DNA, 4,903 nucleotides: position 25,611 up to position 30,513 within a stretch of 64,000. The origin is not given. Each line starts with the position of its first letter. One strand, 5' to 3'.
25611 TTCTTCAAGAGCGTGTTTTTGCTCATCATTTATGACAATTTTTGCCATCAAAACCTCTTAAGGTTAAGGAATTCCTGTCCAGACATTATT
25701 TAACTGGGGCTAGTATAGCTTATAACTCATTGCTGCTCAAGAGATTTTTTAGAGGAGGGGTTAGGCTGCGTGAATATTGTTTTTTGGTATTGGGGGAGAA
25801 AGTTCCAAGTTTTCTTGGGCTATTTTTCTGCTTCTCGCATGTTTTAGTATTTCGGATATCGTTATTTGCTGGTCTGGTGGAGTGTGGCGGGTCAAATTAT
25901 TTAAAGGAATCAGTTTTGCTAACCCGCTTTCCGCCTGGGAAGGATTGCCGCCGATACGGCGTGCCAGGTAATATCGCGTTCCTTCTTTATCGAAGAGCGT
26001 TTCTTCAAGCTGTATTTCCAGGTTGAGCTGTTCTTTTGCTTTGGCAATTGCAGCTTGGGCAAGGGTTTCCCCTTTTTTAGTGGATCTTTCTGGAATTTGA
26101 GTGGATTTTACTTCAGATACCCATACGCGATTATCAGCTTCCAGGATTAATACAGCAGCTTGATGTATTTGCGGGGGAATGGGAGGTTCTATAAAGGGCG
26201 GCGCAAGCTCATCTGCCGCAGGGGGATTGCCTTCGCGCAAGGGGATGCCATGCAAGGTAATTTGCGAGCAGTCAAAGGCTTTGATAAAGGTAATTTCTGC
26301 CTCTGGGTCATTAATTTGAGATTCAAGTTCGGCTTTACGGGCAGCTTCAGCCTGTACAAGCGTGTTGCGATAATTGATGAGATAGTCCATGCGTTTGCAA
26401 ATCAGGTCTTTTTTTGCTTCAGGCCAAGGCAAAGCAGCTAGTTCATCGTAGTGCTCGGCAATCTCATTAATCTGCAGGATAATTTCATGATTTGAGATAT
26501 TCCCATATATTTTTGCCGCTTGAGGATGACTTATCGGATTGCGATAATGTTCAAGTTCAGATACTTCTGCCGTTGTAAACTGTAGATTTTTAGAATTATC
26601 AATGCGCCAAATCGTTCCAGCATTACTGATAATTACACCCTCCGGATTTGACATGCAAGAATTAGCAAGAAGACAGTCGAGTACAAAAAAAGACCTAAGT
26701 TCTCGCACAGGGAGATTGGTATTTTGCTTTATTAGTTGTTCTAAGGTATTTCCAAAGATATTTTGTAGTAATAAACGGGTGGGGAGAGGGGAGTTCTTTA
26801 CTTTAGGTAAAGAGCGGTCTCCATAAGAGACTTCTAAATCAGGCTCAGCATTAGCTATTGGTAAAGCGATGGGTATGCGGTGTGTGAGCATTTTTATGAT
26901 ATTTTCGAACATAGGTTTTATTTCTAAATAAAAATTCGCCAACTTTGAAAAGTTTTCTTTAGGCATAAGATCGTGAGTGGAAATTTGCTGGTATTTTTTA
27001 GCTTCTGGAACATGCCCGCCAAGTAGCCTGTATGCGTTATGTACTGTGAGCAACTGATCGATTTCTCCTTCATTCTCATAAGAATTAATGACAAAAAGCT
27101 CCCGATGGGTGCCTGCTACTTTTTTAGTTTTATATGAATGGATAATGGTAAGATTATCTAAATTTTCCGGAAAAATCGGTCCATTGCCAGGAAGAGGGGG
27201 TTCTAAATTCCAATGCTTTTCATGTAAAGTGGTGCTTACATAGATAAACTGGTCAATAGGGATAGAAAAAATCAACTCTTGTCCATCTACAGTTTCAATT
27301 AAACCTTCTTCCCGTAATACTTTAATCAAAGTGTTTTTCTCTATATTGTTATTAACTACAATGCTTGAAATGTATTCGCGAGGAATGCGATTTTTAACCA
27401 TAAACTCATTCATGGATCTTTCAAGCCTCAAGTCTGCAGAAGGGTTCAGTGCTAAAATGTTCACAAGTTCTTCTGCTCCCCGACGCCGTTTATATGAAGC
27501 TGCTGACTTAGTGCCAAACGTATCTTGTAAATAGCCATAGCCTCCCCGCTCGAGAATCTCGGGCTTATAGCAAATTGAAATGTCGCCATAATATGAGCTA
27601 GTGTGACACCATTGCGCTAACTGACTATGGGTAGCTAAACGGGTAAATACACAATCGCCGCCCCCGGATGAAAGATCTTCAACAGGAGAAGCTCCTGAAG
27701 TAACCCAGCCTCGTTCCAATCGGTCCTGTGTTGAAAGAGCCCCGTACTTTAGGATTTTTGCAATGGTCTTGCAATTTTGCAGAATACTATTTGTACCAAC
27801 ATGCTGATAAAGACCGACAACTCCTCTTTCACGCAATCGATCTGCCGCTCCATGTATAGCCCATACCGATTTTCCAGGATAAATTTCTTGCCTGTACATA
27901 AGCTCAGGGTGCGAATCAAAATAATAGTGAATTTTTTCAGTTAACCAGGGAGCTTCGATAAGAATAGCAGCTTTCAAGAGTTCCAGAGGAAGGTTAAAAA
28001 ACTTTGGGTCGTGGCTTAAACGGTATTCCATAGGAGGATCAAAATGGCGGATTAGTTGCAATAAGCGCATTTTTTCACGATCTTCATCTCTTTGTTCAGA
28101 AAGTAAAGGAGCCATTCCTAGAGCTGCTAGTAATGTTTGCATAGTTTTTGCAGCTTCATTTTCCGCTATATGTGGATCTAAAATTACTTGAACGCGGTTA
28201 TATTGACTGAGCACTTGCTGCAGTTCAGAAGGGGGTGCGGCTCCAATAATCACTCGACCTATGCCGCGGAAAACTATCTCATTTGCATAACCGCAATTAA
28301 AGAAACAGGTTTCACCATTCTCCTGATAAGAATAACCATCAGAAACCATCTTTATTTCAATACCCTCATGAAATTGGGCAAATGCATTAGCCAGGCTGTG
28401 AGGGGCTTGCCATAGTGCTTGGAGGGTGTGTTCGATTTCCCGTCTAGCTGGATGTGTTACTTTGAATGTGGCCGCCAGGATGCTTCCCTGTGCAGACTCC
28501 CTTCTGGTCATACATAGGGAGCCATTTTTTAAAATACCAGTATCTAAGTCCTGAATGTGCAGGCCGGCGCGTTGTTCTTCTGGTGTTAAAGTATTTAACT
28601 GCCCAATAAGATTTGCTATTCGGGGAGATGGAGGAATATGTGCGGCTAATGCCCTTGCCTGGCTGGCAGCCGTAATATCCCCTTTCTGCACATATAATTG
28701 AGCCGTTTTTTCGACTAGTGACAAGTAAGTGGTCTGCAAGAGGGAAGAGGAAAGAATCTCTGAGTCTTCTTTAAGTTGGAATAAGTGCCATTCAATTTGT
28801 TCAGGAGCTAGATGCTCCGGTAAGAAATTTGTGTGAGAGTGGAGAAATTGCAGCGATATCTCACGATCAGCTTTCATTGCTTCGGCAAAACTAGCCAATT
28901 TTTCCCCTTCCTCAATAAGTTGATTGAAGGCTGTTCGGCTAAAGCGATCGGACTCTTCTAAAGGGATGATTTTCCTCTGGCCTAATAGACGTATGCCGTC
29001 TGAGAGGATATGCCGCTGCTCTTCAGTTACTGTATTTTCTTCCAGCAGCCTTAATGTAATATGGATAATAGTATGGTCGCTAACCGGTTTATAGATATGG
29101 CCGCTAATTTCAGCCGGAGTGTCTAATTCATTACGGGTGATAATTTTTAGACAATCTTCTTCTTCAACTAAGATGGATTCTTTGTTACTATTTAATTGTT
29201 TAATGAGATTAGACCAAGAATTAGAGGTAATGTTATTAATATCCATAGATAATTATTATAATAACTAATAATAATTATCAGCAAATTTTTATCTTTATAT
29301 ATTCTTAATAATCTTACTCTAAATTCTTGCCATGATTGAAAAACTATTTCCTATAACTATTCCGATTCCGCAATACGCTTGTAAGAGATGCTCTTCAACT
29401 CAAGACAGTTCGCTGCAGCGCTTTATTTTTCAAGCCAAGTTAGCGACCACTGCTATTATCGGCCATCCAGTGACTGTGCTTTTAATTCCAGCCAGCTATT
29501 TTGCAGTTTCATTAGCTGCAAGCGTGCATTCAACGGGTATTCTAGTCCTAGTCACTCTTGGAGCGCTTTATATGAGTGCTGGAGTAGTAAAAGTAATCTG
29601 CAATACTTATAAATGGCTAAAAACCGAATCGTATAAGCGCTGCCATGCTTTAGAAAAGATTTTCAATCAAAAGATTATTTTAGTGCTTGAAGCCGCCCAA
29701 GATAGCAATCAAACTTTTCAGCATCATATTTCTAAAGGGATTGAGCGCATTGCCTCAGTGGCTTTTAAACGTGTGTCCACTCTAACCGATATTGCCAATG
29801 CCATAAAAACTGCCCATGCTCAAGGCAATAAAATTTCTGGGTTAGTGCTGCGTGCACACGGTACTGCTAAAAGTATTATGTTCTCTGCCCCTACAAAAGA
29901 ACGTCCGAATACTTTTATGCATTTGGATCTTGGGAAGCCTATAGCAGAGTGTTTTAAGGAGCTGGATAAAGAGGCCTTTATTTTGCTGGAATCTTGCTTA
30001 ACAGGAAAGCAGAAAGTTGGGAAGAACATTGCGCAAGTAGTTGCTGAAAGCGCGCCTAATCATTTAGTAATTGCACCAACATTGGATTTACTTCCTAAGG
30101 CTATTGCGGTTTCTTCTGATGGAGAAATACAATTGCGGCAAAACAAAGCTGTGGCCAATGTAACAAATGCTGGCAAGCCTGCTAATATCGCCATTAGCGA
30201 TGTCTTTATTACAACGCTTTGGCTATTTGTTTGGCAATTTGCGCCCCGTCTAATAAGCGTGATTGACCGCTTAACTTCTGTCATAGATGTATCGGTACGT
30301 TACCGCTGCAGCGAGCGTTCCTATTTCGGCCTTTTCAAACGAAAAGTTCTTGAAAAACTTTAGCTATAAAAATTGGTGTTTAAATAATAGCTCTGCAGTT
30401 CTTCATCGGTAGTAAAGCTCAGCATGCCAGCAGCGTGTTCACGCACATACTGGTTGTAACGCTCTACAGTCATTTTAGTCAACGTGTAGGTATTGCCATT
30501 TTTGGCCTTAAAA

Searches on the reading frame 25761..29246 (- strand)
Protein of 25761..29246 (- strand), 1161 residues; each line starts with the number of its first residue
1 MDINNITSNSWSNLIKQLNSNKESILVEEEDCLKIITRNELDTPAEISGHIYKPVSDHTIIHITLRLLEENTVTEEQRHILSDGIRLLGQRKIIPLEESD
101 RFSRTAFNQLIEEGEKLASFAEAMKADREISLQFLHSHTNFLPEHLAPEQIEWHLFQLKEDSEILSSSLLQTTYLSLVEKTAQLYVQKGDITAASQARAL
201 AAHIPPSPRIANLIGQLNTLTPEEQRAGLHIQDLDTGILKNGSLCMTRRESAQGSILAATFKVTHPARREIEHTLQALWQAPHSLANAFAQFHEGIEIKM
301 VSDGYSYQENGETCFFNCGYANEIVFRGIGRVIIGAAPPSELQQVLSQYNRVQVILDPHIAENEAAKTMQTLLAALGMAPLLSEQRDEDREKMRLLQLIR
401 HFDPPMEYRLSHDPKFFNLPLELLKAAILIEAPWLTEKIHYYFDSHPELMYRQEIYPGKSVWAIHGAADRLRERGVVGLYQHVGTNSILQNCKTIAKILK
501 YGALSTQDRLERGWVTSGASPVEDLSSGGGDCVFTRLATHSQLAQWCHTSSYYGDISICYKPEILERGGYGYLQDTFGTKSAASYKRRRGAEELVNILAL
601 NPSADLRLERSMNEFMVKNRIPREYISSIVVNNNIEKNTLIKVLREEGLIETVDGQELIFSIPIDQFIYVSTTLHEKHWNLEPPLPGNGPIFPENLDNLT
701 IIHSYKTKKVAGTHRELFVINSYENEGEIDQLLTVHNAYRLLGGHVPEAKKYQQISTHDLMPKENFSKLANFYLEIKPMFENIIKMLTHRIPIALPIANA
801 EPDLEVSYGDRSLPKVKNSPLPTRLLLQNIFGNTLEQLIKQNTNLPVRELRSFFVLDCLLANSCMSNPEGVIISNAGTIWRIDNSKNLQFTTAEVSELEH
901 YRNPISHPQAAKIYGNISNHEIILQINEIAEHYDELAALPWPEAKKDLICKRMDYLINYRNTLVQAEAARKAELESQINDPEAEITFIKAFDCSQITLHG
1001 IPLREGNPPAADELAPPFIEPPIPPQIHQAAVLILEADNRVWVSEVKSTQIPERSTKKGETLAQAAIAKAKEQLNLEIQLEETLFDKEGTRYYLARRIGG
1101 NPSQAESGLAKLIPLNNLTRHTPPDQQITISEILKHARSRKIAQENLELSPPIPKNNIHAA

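Call 22: search_protein_families(library=pfam, proteins=[window:25761-29246:-], max_evalue=0.01)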
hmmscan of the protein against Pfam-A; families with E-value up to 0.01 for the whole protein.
window:25761-29246:- (1161 aa): 1 family
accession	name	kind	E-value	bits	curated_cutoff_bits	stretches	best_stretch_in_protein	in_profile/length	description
PF14487.12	DarT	-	7.2e-06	26.3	22.5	1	604-650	143-189/201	ssDNA thymidine ADP-ribosyltransferase, DarT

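Call 25: search_protein_families(library=ncbifam, proteins=[window:25761-29246:-], max_evalue=0.1)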
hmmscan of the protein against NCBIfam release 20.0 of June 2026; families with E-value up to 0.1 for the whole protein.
window:25761-29246:- (1161 aa): 1 family
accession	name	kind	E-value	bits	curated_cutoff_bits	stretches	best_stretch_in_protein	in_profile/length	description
NF048013.1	toxin_DarT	equivalog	0.042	13.6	150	0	607-651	150-194/204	type II toxin-antitoxin system toxin DNA ADP-ribosyl transferase DarT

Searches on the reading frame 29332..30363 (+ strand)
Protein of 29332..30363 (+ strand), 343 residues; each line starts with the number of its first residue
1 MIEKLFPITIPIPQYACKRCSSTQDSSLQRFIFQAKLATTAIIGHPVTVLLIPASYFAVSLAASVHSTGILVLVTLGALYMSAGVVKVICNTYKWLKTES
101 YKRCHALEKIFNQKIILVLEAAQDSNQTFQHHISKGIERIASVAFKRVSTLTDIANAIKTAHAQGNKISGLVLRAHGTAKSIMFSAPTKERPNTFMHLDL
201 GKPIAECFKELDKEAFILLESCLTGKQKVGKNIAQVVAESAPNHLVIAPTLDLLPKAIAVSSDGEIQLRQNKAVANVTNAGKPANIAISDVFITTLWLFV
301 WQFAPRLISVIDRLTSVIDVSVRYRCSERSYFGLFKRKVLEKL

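Call 22: search_protein_families(library=pfam, proteins=[window:29332-30363:+], max_evalue=0.01)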
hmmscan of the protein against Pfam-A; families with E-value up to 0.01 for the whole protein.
window:29332-30363:+ (343 aa): 0 families

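Call 25: search_protein_families(library=ncbifam, proteins=[window:29332-30363:+], max_evalue=0.1)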
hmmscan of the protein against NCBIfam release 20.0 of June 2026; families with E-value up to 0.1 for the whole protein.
window:29332-30363:+ (343 aa): 1 family
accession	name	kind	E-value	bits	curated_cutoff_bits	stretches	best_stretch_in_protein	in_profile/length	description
NF005535.1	PRK07196.1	equivalog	0.052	12.5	715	1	173-265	206-298/434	flagellar protein export ATPase FliI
